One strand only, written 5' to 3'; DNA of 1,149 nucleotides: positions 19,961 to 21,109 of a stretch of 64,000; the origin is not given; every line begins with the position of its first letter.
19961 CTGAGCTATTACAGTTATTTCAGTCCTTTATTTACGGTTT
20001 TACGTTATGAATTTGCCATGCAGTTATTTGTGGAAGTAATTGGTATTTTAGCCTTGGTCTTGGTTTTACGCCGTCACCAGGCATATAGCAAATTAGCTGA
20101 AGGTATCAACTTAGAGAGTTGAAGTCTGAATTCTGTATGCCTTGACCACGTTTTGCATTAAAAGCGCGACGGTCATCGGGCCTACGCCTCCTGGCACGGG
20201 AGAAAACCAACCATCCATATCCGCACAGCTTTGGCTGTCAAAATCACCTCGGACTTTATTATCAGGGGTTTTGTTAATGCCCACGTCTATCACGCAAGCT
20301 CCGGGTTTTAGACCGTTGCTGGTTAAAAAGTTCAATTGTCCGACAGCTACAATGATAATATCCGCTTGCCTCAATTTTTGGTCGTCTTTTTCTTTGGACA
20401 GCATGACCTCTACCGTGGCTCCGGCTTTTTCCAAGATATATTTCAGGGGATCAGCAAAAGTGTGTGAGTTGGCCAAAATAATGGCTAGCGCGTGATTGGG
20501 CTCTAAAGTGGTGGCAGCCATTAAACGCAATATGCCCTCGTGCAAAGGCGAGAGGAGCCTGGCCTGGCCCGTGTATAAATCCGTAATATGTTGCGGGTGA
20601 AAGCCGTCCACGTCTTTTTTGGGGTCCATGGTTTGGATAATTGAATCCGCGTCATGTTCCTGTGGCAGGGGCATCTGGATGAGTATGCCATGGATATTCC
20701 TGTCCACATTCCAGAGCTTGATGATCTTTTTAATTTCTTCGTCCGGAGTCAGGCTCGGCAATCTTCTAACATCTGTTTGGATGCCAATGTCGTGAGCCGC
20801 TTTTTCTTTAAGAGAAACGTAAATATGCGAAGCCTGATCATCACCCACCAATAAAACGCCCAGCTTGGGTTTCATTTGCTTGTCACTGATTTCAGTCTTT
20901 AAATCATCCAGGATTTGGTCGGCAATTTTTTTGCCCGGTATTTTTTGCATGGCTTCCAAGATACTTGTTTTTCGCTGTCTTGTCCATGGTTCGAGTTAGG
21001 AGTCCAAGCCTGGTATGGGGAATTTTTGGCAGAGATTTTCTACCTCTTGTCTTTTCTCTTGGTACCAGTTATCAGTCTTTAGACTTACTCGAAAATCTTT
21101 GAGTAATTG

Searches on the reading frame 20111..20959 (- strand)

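Call 67: search_protein_families(library=pfam, max_evalue=0.00001, proteins=[window:20111-20959:-])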
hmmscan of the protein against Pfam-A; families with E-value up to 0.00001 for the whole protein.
window:20111-20959:- (282 aa): 2 families
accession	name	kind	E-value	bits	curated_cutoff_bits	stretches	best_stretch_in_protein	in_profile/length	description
PF02882.25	THF_DHG_CYH_C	-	1.6e-39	135.2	27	1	121-277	1-158/160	Tetrahydrofolate dehydrogenase/cyclohydrolase, NAD(P)-binding domain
PF00763.28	THF_DHG_CYH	-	2e-32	112.3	32.8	1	7-118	1-115/115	Tetrahydrofolate dehydrogenase/cyclohydrolase, catalytic domain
